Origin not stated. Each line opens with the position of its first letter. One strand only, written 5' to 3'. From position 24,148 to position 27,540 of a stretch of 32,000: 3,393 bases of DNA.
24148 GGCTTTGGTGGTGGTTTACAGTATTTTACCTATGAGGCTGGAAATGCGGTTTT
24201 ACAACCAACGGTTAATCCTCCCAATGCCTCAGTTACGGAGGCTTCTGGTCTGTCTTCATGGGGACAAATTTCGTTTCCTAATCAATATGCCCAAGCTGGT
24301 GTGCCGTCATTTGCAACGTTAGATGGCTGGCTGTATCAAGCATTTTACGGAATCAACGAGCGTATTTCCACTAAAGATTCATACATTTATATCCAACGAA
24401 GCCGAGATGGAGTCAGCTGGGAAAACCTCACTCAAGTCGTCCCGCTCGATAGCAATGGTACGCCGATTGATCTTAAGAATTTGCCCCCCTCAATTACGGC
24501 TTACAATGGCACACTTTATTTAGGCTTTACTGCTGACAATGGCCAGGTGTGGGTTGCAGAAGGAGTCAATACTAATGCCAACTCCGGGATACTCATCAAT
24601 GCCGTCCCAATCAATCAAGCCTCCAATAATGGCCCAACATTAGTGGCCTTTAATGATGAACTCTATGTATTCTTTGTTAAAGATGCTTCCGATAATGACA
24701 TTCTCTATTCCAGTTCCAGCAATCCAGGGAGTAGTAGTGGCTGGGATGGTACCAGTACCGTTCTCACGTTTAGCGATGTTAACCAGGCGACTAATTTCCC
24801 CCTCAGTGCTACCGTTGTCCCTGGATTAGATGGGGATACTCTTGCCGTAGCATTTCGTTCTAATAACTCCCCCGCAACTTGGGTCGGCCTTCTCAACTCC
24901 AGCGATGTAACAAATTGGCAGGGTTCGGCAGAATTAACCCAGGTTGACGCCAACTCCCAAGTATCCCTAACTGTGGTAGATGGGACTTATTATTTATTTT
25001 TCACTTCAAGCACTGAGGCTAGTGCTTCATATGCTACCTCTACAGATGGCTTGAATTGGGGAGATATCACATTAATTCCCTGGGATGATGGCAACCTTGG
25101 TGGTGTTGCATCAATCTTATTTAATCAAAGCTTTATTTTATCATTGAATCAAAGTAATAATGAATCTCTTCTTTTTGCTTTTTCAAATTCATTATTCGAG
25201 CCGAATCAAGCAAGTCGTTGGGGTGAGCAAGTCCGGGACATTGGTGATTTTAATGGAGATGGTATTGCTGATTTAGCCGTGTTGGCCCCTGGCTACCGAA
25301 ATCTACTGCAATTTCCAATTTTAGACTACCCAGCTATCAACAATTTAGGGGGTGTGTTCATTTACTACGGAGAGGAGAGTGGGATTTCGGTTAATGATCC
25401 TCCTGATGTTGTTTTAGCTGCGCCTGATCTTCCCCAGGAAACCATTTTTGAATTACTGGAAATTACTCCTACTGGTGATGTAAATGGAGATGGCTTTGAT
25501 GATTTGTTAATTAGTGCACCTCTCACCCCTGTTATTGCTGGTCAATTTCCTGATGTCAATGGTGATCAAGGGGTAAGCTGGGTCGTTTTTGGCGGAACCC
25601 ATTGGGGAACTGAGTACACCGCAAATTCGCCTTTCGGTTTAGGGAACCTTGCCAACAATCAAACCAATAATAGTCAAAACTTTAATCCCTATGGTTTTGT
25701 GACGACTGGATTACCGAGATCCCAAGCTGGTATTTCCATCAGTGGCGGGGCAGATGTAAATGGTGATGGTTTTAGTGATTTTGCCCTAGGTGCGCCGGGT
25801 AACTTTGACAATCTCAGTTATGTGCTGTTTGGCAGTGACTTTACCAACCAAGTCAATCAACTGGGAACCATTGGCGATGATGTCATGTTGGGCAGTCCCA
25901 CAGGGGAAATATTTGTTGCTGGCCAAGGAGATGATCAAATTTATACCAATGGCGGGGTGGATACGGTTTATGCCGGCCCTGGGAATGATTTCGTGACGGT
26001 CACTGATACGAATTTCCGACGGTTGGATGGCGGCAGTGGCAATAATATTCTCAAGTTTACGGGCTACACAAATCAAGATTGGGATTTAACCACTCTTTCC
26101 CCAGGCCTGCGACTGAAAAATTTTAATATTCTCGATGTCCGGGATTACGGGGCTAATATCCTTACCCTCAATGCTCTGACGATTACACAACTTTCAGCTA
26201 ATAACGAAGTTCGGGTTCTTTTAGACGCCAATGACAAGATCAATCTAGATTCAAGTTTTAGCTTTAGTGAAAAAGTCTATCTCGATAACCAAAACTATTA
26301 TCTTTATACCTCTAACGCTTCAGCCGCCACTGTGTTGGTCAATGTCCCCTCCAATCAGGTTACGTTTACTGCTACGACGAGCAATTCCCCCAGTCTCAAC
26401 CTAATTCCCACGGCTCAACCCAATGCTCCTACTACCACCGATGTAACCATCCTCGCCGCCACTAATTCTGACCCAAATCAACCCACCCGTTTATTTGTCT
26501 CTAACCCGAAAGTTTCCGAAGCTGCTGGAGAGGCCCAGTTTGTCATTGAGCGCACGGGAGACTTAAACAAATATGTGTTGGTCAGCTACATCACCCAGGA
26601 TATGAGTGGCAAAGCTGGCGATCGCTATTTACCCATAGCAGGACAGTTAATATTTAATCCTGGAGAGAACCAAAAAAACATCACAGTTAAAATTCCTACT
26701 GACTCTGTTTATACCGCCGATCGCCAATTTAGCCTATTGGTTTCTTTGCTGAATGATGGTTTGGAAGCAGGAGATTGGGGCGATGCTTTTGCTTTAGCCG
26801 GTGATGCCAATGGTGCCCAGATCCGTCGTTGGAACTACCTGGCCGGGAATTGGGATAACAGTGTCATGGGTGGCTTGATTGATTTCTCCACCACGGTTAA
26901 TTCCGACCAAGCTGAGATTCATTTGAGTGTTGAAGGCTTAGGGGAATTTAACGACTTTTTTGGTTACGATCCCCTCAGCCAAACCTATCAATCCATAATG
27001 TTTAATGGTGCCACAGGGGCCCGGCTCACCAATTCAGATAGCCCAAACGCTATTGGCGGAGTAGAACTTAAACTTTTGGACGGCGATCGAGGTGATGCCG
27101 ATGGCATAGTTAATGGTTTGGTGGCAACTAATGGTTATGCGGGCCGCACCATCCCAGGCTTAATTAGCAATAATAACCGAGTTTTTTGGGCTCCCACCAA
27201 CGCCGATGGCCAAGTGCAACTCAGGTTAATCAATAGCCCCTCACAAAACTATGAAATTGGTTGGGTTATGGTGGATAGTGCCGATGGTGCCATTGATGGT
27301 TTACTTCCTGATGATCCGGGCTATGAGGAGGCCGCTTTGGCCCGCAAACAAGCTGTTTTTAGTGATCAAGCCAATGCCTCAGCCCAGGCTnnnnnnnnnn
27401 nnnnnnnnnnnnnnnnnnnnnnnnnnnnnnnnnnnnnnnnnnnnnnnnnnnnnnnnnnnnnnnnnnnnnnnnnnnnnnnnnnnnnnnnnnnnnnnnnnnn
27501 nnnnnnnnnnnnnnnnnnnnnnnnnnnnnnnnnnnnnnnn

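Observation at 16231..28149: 11.9-kb single-ORF mosaic surface protein combining integrin-like, lectin and calcium-binding modules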

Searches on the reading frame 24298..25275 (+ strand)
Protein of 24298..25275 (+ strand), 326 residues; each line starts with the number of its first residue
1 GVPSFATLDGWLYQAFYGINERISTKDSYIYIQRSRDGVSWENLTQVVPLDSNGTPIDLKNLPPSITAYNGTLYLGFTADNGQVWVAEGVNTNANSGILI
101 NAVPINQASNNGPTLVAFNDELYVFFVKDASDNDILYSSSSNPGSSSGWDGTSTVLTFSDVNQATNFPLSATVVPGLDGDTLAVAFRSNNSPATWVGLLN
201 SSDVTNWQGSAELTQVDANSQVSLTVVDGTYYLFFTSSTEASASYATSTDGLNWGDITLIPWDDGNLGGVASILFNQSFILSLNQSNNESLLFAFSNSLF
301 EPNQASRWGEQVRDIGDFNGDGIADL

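Call 26: search_protein_families(library=pfam, proteins=[window:24298-25275:+], max_evalue=10)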
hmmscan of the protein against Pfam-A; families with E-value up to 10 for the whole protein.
window:24298-25275:+ (326 aa): 2 families
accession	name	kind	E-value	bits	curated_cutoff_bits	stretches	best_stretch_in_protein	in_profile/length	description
PF24067.1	Beta-prop_BT_1020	-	0.21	11.6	27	0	21-49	71-99/236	BT_1020-like, N-terminal beta propeller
PF01839.29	FG-GAP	-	1.7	9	22.1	1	316-326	8-18/37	FG-GAP repeat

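Call 36: search_protein_representatives(protein=window:24298-25275:+)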
Query: 326 residues. Proteins with E-value up to 0.001 (for the whole library): 185; up to 1e-10: 22; up to 1e-30: 5. The best 150 are listed.
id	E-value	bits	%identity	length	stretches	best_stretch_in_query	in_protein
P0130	1.5e-134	464.9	91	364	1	84-326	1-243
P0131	1.2e-77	277.8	54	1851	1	4-326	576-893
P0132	1.9e-34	135.9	42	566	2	2-325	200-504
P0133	5.3e-33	131.2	37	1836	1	2-325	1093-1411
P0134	3.2e-31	125.3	38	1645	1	2-326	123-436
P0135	2.5e-30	122.4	36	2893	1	2-326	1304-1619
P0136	4.4e-23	98.6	33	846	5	103-254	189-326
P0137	8.4e-19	84.5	33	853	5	63-253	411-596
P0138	2.6e-18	82.9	30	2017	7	26-147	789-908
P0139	2.9e-18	82.7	36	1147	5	34-155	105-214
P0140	4.1e-14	69.1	27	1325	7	63-256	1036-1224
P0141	4.9e-14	68.9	33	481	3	55-143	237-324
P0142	8.6e-14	68.1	33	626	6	105-236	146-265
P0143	1.6e-13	67.2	33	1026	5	3-142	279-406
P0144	1.8e-13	67.0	38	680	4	30-142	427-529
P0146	1.0e-12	64.5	32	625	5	35-255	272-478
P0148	5.7e-12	62.1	35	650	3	38-216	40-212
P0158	3.8e-10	56.1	37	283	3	62-169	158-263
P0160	1.5e-09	54.1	32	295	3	64-256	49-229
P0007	2.2e-07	47.0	31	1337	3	2-115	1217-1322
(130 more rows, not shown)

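Call 37: search_protein_families(library=pfam, proteins=[P0132, P0136, P0137, P0141, P0142, P0144, P0146, P0148, P0158, P0160], max_evalue=0.01)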
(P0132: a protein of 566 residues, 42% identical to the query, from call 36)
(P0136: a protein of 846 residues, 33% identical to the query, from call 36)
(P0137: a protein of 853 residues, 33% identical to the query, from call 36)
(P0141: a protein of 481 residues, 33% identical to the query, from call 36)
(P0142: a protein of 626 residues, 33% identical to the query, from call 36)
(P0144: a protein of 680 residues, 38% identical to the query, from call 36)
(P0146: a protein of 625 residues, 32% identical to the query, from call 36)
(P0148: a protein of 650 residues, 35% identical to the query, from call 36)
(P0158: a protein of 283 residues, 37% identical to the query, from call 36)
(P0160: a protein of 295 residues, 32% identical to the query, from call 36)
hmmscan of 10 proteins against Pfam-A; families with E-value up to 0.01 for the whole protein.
P0132 (566 aa): 6 families
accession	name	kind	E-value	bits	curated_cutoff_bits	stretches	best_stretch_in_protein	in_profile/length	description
PF01839.29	FG-GAP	-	2.5e-17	62.8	22.1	2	69-91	3-25/37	FG-GAP repeat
PF13517.12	FG-GAP_3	-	2.5e-14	54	26.9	2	21-85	1-60/61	FG-GAP-like repeat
PF13088.12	BNR_2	-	0.00011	22.1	31.4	0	381-442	28-103/277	BNR repeat-like domain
PF19755.4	DUF6242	-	0.00038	20.8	29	0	201-268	145-207/217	Domain of unknown function (DUF6242)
PF15892.11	BNR_4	-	0.005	16.7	27.3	0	259-439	3-199/272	BNR repeat-containing family member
PF23061.1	CUB_M02D8_5_2nd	-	0.0069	17.1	30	0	412-464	46-97/114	M02D8_5-like, second CUB domain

P0136 (846 aa): 5 families
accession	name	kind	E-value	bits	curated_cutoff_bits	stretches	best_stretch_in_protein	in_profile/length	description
PF19755.4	DUF6242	-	7e-11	42.8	29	1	279-373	130-217/217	Domain of unknown function (DUF6242)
PF04616.20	Glyco_hydro_43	-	2.7e-09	37.2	32.2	0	190-310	4-142/288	Glycosyl hydrolases family 43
PF24067.1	Beta-prop_BT_1020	-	7e-08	32.8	27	0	326-378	39-96/236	BT_1020-like, N-terminal beta propeller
PF12738.14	PTCB-BRCT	-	1.5e-05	25.4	22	0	779-800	34-55/63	twin BRCT domain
PF19912.4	DUF6385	-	5.4e-05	23.6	26.8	0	305-331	10-38/82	Domain of unknown function (DUF6385)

P0137 (853 aa): 5 families
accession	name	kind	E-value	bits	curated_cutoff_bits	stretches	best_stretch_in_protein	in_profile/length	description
PF03080.22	Neprosin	-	1.3e-41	142.8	22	1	37-257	2-214/214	Neprosin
PF13088.12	BNR_2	-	9.6e-16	58.4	31.4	2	640-754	134-250/277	BNR repeat-like domain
PF10803.13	GerPB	-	4e-05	24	30.5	0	444-461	34-51/52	Spore germination GerPB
PF24067.1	Beta-prop_BT_1020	-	0.00041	20.5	27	0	313-354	49-95/236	BT_1020-like, N-terminal beta propeller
PF25175.1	Beta-prop_WDR5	-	0.0047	16.7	250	0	645-797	24-159/296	WDR5 beta-propeller domain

P0141 (481 aa): 8 families
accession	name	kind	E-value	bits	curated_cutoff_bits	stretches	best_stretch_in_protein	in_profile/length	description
PF19755.4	DUF6242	-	6.6e-14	52.7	29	4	229-327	126-217/217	Domain of unknown function (DUF6242)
PF24067.1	Beta-prop_BT_1020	-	1.1e-13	51.8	27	0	285-330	44-94/236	BT_1020-like, N-terminal beta propeller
PF17964.7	Big_10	-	1.6e-09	38.6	22.9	0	297-337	13-53/164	Bacterial Ig domain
PF13088.12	BNR_2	-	6e-08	32.8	31.4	1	169-343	77-267/277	BNR repeat-like domain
PF04616.20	Glyco_hydro_43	-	6.1e-07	29.5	32.2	1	232-311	54-142/288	Glycosyl hydrolases family 43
PF21466.3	GH101_dom-5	-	0.00017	21.9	27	0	183-281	56-143/145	Endo-alpha-N-acetylgalactosaminidase, domain 5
PF13859.12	BNR_3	-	0.00065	19.6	27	0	175-283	91-213/308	BNR repeat-like domain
PF08545.16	ACP_syn_III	-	0.0056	17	24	0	259-287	19-47/80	3-Oxoacyl-[acyl-carrier-protein (ACP)] synthase III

P0142 (626 aa): 5 families
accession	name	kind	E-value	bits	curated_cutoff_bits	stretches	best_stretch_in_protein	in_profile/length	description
PF19755.4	DUF6242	-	4.4e-19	69.6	29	5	108-187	147-217/217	Domain of unknown function (DUF6242)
PF25210.1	Kelch_FKB95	-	9.7e-14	52.1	70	1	197-315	30-149/268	FKB95, Kelch-repeats domain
PF13088.12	BNR_2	-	2.5e-08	34.1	31.4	1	351-536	53-249/277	BNR repeat-like domain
PF01344.31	Kelch_1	-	2.1e-07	30.8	20.1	0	503-516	6-19/46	Kelch motif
PF13964.12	Kelch_6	-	0.00048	20.5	25.3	0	503-527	6-24/50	Kelch motif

P0144 (680 aa): 2 families
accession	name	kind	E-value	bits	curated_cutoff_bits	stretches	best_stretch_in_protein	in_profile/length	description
PF03080.22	Neprosin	-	1.2e-37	129.8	22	1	172-393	5-214/214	Neprosin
PF14556.11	AF2331-like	-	0.0057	17.6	27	0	598-628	5-35/91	AF2331-like protein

P0146 (625 aa): 1 family
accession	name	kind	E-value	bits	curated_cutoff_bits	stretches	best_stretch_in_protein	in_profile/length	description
PF19755.4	DUF6242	-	1.9e-15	57.8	29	3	99-182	141-217/217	Domain of unknown function (DUF6242)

P0148 (650 aa): 3 families
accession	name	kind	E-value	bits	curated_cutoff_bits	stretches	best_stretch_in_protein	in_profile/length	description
PF13088.12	BNR_2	-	0.00025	20.9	31.4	1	93-254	84-249/277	BNR repeat-like domain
PF19755.4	DUF6242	-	0.00041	20.7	29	0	97-203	124-217/217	Domain of unknown function (DUF6242)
PF24067.1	Beta-prop_BT_1020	-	0.00091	19.3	27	0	214-256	50-94/236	BT_1020-like, N-terminal beta propeller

P0158 (283 aa): 6 families
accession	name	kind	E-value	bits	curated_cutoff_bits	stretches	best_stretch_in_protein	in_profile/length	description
PF24067.1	Beta-prop_BT_1020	-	1.3e-12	48.2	27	0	197-243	43-94/236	BT_1020-like, N-terminal beta propeller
PF04616.20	Glyco_hydro_43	-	1.2e-06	28.5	32.2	1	190-256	43-126/288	Glycosyl hydrolases family 43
PF19755.4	DUF6242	-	5.6e-06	26.8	29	1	162-240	148-217/217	Domain of unknown function (DUF6242)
PF08350.17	FilR1_middle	-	0.00061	20.3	27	0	197-242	72-119/128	Methanogenesis regulatory protein FilR1, middle domain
PF01344.31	Kelch_1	-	0.0016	18.3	20.1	0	160-172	5-17/46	Kelch motif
PF17964.7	Big_10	-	0.0046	17.6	22.9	0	162-204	12-54/164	Bacterial Ig domain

P0160 (295 aa): 5 families
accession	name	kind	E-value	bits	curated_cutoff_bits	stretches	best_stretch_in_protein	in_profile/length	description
PF24067.1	Beta-prop_BT_1020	-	2.3e-11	44.2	27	1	134-190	45-101/236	BT_1020-like, N-terminal beta propeller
PF19755.4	DUF6242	-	9.8e-08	32.6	29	2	30-128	126-217/217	Domain of unknown function (DUF6242)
PF04616.20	Glyco_hydro_43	-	5.6e-06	26.3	32.2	0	127-182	54-109/288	Glycosyl hydrolases family 43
PF07309.16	FlaF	-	0.005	17.3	23.6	0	53-65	49-61/113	Flagellar protein FlaF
PF17964.7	Big_10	-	0.009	16.7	22.9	0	220-248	36-64/164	Bacterial Ig domain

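Call 88: find_related_loci(query=window:24298-25275:+, collection=genome_contigs, flank=10000)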
Query window:24298-25275:+ (326 aa) in genome_contigs; peptide patterns used: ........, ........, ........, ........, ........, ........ (x = any residue, [..] = any of these).
202 stretches matched a pattern; 2 encode a relative of the query (tblastn E <= 1e-3); 2 distinct loci.
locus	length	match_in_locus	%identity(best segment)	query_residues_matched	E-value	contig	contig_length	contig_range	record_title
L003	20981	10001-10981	55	4-326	2e-97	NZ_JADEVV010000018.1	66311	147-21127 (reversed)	Synechocystis salina LEGE 00031 NODE_19_length_66311_cov_13.349012_(reversed), whole genome shotgun sequence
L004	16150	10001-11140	26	35-281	2e-5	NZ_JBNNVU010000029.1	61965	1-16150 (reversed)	Pseudomonas sp. NPDC089530 NPDC089530_189_E7.ctg-0029, whole genome shotgun sequence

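Call 91: search_protein_families(library=pfam, proteins=[L003:15474-16418:-, L003:16594-17415:+, L003:17950-19386:-, L003:19710-20516:+])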
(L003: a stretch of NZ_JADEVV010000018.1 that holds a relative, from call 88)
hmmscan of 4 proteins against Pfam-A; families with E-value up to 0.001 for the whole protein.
L003:15474-16418:- (314 aa): 1 family
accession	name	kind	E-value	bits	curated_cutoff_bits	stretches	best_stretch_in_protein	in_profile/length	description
PF00248.27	Aldo_ket_red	-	1.5e-63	215.1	24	1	15-310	1-289/291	Aldo/keto reductase family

L003:16594-17415:+ (273 aa): 2 families
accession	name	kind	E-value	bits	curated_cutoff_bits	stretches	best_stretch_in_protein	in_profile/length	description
PF12204.14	DUF3598_N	-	1.6e-58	197.4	22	1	2-135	3-135/136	Domain of unknown function (DUF3598), N-terminal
PF21053.3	BFA1_C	-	4e-55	185.8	23.5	2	140-272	1-134/135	Biogenesis factor required for ATP synthase 1, C-terminal domain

L003:17950-19386:- (478 aa): 2 families
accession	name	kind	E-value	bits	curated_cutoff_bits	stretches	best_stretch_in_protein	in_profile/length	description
PF02366.24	PMT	-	6e-56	190.2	22.7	1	19-265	2-234/245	Dolichyl-phosphate-mannose-protein mannosyltransferase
PF16192.10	PMT_4TMC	-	2.3e-37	128.9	32.4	1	281-477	2-202/202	C-terminal four TMM region of protein-O-mannosyltransferase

L003:19710-20516:+ (268 aa): 4 families
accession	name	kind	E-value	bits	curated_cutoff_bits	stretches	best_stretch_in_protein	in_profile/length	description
PF00805.28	Pentapeptide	-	8.6e-25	86.4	20.2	3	209-240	1-32/40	Pentapeptide repeats (8 copies)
PF00226.36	DnaJ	-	1.4e-11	44.8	27.8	1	15-72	2-54/63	DnaJ domain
PF13599.13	Pentapeptide_4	-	1e-08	35.6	38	1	150-215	12-77/78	Pentapeptide repeat region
PF13576.12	Pentapeptide_3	-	0.00014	22.5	27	0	206-238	6-40/48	Pentapeptide repeats (9 copies)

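Call 97: search_protein_families(library=ncbifam, proteins=[window:24298-25275:+], max_evalue=1)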
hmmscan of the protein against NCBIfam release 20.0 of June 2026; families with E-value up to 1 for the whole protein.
window:24298-25275:+ (326 aa): 0 families

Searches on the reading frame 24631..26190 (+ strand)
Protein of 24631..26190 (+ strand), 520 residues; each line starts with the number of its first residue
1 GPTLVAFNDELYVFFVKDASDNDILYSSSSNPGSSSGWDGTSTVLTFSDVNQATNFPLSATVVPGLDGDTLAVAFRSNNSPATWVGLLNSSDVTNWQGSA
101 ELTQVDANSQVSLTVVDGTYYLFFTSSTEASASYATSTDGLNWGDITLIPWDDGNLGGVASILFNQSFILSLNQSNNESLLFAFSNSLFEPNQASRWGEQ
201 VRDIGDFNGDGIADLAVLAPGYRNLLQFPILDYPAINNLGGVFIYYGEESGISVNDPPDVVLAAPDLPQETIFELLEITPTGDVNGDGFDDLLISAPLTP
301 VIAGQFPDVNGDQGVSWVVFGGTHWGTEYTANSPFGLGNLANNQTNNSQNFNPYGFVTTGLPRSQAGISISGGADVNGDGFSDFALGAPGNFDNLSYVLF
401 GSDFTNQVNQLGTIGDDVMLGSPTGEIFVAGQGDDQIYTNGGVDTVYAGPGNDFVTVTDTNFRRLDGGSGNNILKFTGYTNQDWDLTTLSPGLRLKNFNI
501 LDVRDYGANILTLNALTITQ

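Call 17: search_protein_families(library=pfam, proteins=[window:24631-26190:+], max_evalue=1)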
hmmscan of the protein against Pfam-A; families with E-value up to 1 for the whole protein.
window:24631-26190:+ (520 aa): 4 families
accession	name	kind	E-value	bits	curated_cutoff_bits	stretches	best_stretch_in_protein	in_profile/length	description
PF01839.29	FG-GAP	-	2.6e-14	53.2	22.1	3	366-398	1-36/37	FG-GAP repeat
PF00353.25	HemolysinCabind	-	7.2e-07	29.5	23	1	421-455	2-36/36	RTX calcium-binding nonapeptide repeat (4 copies)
PF12256.14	TcdB_toxin_midN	-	0.013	15.2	24.8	0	344-391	5-50/181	Insecticide toxin TcdB middle/N-terminal region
PF18815.6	AFP_2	-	0.093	13.4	25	1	466-487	3-24/52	Bacterial antifreeze protein repeat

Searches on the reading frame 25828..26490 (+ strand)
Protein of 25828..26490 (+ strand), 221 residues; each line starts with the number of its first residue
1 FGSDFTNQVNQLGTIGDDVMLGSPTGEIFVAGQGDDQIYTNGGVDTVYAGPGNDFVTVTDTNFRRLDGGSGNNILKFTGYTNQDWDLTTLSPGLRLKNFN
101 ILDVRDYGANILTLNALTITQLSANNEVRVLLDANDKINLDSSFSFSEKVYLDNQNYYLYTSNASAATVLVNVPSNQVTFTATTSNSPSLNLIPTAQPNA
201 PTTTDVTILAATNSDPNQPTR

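Call 97: search_protein_families(library=ncbifam, proteins=[window:25828-26490:+], max_evalue=1)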
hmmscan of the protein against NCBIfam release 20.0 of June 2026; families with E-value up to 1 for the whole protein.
window:25828-26490:+ (221 aa): 6 families
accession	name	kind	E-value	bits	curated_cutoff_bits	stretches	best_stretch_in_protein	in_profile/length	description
NF046115.1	Ca_rpt_SMc04171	equivalog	2e-05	24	625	1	12-79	5-71/574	SMc04171 family calcium-binding repeat protein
NF053766.1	ZapA_metallo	exception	6.3e-05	22.2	940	1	10-59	332-381/483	ZapA family metalloprotease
NF033943.0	RTX_toxin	subfamily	0.00011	20.5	1000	1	12-76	673-736/930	RTX family hemolysin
NF050046.1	PueAB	exception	0.00018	20.1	670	1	12-47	509-544/616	polyurethane esterase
NF035945.1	Zn_serralysin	subfamily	0.00066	19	500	1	10-57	321-368/462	serralysin family metalloprotease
NF033203.1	entero_EhxA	exception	0.003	15.7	2000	1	13-74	734-794/997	enterohemolysin EhxA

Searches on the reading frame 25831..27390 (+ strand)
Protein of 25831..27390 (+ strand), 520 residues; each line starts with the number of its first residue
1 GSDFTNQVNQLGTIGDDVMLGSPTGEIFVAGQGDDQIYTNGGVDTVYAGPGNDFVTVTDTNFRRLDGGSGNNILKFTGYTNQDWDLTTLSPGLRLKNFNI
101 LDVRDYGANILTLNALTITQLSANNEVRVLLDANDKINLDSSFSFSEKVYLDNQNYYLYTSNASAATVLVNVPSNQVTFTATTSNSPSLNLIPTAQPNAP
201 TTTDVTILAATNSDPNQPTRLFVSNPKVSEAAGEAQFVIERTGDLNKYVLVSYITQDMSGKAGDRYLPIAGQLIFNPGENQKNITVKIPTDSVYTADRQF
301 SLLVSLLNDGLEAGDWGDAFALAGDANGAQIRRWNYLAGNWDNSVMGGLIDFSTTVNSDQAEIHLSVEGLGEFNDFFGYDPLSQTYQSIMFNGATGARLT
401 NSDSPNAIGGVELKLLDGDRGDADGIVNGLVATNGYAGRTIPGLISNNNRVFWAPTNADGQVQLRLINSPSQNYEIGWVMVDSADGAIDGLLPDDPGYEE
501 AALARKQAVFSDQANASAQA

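Call 17: search_protein_families(library=pfam, proteins=[window:25831-27390:+], max_evalue=1)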
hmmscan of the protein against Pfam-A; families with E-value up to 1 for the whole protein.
window:25831-27390:+ (520 aa): 4 families
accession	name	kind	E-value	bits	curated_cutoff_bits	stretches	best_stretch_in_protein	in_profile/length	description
PF03160.20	Calx-beta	-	2e-28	99.2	27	1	214-326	1-118/119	Calx-beta domain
PF00353.25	HemolysinCabind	-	1.8e-07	31.4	23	1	21-55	2-36/36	RTX calcium-binding nonapeptide repeat (4 copies)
PF18815.6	AFP_2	-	0.021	15.5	25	1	66-87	3-24/52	Bacterial antifreeze protein repeat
PF16535.10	T3SSipB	-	0.16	12.8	31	1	481-514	83-116/155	Type III cell invasion protein SipB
